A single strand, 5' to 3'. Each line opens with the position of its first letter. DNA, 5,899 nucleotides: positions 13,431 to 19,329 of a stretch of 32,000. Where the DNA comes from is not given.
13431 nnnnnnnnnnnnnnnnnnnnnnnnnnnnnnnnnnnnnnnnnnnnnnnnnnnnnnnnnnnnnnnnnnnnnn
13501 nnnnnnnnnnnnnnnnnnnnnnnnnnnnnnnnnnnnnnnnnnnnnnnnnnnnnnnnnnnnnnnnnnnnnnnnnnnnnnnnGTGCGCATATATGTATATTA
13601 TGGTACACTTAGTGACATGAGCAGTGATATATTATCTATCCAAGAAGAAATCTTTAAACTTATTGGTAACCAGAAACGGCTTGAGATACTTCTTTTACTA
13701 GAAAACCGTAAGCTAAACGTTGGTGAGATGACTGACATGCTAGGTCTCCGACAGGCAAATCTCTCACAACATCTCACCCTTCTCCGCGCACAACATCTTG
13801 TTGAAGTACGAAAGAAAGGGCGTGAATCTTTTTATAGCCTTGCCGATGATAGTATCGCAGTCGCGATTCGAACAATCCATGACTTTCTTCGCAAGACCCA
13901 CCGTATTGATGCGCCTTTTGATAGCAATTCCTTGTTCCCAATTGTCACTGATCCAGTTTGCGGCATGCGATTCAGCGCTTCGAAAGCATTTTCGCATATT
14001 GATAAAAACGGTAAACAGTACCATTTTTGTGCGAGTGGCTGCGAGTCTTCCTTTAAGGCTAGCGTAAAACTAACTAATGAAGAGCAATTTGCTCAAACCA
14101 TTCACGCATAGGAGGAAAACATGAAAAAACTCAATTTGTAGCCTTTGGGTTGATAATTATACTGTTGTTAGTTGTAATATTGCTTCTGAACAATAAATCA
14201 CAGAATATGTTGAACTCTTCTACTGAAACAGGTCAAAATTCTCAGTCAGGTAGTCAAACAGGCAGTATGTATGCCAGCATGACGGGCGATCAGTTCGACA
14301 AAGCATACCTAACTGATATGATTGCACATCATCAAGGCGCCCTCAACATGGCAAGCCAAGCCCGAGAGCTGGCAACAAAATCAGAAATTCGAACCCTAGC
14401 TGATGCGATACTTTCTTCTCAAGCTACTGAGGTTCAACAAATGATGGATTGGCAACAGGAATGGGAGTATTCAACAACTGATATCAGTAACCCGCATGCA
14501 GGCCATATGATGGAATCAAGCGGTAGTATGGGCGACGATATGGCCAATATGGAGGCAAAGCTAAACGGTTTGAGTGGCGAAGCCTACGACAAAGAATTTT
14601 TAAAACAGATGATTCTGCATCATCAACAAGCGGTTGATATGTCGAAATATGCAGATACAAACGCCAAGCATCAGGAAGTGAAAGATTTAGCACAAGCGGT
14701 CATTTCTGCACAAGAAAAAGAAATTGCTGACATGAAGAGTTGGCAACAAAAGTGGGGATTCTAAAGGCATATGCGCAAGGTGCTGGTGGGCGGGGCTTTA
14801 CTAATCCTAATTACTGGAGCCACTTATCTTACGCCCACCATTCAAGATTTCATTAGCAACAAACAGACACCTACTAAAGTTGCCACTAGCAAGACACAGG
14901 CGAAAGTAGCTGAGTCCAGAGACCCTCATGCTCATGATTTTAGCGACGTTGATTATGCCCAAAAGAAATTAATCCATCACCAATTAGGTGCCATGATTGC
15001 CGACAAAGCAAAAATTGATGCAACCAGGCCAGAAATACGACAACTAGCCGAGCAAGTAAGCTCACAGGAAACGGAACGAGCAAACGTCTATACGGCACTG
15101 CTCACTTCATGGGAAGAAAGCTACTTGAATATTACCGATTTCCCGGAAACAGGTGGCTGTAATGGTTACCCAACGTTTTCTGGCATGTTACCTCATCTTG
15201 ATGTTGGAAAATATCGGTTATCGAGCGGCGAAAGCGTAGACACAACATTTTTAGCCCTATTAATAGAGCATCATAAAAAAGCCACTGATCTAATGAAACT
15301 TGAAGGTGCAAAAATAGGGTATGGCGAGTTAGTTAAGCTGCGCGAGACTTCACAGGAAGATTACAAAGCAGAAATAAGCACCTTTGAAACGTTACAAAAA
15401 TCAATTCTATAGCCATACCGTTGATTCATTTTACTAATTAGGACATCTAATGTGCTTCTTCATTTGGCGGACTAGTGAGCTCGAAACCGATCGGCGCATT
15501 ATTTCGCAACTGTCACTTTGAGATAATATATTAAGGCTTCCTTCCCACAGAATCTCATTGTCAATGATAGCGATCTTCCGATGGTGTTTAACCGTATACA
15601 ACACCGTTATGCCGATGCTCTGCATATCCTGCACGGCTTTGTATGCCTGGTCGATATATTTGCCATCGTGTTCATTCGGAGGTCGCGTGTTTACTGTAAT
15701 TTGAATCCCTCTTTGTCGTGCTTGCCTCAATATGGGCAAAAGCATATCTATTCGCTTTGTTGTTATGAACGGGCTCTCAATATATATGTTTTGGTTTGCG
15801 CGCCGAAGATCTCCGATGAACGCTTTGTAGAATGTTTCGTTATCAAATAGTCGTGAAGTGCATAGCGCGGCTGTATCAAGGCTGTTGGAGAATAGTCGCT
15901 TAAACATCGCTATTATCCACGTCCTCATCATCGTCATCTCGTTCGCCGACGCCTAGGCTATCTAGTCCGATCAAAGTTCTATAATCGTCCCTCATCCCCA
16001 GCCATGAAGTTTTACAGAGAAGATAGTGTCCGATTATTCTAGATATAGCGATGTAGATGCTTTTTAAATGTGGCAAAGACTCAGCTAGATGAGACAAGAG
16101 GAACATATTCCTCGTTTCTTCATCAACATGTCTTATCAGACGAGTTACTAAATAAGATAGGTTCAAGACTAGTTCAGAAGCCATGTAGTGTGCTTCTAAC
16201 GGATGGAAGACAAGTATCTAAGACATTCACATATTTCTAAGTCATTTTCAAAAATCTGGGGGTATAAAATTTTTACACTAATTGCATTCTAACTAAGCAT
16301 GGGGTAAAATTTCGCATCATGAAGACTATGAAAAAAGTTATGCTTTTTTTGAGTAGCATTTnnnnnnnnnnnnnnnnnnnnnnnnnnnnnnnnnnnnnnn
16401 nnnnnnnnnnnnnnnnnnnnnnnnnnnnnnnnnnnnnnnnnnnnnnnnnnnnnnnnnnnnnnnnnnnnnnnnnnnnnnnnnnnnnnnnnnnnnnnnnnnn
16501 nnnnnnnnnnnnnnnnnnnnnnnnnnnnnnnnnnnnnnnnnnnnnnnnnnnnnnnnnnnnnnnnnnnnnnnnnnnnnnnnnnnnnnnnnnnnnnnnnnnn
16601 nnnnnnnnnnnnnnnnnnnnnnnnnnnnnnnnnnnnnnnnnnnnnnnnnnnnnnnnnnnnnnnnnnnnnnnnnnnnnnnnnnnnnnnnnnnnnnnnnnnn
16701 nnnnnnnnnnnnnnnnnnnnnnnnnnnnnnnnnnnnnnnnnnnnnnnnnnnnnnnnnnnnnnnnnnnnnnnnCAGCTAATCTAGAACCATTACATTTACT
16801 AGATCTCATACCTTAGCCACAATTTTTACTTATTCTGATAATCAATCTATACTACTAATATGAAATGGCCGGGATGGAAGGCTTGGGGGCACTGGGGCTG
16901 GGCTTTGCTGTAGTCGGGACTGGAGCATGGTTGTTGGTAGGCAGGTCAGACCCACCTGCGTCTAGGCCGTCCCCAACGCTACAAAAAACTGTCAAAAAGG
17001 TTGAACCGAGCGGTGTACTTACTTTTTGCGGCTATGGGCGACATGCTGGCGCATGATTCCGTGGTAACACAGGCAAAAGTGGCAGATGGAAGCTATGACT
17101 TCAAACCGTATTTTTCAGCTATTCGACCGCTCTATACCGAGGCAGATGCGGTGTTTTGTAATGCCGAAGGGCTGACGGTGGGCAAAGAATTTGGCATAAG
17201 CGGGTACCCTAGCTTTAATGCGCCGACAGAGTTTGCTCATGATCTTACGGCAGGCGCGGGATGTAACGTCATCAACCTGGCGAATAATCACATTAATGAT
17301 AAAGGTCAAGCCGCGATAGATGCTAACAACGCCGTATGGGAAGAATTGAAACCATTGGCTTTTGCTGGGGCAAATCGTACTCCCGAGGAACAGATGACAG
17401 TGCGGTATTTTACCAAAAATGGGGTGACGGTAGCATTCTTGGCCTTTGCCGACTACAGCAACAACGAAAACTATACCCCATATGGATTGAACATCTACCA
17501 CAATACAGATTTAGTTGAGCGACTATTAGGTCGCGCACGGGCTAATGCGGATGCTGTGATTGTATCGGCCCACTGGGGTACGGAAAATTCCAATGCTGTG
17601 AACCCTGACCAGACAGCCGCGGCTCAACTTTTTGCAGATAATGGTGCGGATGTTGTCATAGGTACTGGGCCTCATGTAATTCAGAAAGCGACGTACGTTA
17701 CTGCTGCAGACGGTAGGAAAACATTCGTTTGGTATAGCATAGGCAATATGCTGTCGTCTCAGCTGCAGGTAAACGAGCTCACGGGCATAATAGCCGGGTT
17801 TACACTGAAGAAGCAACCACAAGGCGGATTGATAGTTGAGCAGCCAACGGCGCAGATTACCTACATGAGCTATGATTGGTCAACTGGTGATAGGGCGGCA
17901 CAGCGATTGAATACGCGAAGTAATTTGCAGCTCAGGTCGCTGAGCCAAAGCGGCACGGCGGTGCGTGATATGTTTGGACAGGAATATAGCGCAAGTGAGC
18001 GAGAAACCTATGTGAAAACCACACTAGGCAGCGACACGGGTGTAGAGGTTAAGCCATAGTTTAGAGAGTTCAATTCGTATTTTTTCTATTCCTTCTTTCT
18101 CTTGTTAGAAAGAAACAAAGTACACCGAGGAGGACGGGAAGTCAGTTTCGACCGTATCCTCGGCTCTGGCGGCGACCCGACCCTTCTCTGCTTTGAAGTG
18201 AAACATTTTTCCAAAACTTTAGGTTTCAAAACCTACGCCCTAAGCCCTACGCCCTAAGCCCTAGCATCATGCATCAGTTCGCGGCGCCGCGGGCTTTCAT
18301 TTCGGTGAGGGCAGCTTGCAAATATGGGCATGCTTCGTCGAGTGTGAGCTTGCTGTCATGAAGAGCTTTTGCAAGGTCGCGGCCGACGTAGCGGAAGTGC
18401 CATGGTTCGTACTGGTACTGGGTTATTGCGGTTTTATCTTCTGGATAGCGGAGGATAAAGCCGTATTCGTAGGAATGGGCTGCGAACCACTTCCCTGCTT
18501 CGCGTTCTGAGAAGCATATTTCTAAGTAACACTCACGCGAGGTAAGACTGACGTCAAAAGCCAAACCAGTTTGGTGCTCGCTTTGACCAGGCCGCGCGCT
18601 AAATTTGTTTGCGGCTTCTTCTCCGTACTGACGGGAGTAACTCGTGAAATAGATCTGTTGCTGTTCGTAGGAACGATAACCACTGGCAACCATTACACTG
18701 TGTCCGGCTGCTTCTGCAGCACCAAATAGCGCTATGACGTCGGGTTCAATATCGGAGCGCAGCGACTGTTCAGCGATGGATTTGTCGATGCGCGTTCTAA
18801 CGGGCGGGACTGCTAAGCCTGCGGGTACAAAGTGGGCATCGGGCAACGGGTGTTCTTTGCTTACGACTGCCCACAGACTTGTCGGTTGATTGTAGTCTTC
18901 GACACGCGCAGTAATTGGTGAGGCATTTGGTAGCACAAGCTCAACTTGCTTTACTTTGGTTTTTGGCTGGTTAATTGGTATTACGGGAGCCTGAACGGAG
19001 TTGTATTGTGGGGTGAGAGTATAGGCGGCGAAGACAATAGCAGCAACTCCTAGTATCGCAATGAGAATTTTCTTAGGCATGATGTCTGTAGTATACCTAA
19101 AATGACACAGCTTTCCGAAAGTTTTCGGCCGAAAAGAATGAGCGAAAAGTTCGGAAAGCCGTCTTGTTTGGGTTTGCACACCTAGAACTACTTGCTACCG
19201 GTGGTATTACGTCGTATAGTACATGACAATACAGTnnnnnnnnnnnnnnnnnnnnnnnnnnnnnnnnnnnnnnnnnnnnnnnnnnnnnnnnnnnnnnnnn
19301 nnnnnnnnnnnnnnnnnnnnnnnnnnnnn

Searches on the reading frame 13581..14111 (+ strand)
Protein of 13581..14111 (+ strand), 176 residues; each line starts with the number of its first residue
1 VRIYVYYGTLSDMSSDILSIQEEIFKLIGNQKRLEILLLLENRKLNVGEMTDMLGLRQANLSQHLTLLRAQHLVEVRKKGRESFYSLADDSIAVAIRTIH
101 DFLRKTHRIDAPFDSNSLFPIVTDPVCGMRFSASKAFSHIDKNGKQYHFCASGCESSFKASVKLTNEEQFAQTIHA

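Call 22: search_protein_families(library=pfam, proteins=[window:13581-14111:+], max_evalue=0.001)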
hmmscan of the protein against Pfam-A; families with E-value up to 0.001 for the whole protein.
window:13581-14111:+ (176 aa): 4 families
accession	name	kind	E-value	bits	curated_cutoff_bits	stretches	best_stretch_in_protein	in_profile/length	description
PF01022.26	HTH_5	-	1.3e-09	38.2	22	1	31-75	2-46/47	Bacterial regulatory protein, arsR family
PF04945.19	YHS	-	1.1e-06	29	30.3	1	122-160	1-38/47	YHS domain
PF12840.13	HTH_20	-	5.5e-06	26.7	27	1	32-77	5-51/51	Helix-turn-helix domain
PF12802.13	MarR_2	-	0.00056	20.5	27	1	35-77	9-53/61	MarR family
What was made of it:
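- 13581..14111 (+): Divergent ArsR-family HTH + YHS-domain regulator (likely metal-responsive). Pfam HTH_5 1.3e-9, YHS 1.1e-6 (call 22).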

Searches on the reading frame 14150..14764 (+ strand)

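Call 22: search_protein_families(library=pfam, proteins=[window:14150-14764:+], max_evalue=0.001)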
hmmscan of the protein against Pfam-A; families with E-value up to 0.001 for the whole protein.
window:14150-14764:+ (204 aa): 2 families
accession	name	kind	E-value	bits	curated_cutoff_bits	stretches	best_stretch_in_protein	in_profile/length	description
PF03713.19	DUF305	-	2.5e-51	174.2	27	2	50-198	1-150/151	Domain of unknown function (DUF305)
PF13628.12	DUF4142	-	4e-15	56.7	27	2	123-189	64-129/138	Domain of unknown function (DUF4142)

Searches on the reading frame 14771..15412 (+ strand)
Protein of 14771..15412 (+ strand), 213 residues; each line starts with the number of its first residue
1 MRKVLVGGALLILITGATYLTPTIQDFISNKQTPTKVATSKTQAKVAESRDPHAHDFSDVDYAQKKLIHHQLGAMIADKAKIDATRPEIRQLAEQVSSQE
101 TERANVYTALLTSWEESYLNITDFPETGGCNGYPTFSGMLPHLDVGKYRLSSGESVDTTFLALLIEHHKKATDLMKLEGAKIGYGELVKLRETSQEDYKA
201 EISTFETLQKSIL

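Call 22: search_protein_families(library=pfam, proteins=[window:14771-15412:+], max_evalue=0.001)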
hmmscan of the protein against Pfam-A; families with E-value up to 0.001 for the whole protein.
window:14771-15412:+ (213 aa): 1 family
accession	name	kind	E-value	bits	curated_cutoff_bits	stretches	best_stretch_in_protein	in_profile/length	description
PF03713.19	DUF305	-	8.6e-16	58.8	27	1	59-208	1-150/151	Domain of unknown function (DUF305)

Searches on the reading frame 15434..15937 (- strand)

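Call 22: search_protein_families(library=pfam, proteins=[window:15434-15937:-], max_evalue=0.001)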
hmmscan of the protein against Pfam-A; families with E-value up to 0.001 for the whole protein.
window:15434-15937:- (167 aa): 1 family
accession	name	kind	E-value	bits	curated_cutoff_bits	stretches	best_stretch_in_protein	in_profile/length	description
PF13091.12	PLDc_2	-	9.7e-11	42.1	27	1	43-162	4-127/132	PLD-like domain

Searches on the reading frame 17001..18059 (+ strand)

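Call 22: search_protein_families(library=pfam, proteins=[window:17001-18059:+], max_evalue=0.001)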
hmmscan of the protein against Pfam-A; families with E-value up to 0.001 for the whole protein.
window:17001-18059:+ (352 aa): 1 family
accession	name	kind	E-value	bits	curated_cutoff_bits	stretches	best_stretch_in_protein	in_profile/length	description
PF09587.15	PGA_cap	-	1.8e-53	182.1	27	1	10-254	3-255/255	Bacterial capsule synthesis protein PGA_cap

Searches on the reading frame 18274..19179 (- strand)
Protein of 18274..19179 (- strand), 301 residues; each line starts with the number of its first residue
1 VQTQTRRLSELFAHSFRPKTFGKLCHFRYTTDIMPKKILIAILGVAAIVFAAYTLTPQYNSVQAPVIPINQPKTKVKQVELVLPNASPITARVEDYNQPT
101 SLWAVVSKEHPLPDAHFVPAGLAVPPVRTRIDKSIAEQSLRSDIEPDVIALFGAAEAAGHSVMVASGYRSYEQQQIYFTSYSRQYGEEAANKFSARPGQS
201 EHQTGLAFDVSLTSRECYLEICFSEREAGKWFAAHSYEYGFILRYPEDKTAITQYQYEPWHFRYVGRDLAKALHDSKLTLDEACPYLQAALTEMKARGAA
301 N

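Call 22: search_protein_families(library=pfam, proteins=[window:18274-19179:-], max_evalue=0.001)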
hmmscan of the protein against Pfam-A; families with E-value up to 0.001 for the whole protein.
window:18274-19179:- (301 aa): 1 family
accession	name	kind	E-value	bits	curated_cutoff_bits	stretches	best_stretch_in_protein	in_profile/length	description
PF02557.22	VanY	-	1.8e-40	138.2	25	1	138-266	2-131/132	D-alanyl-D-alanine carboxypeptidase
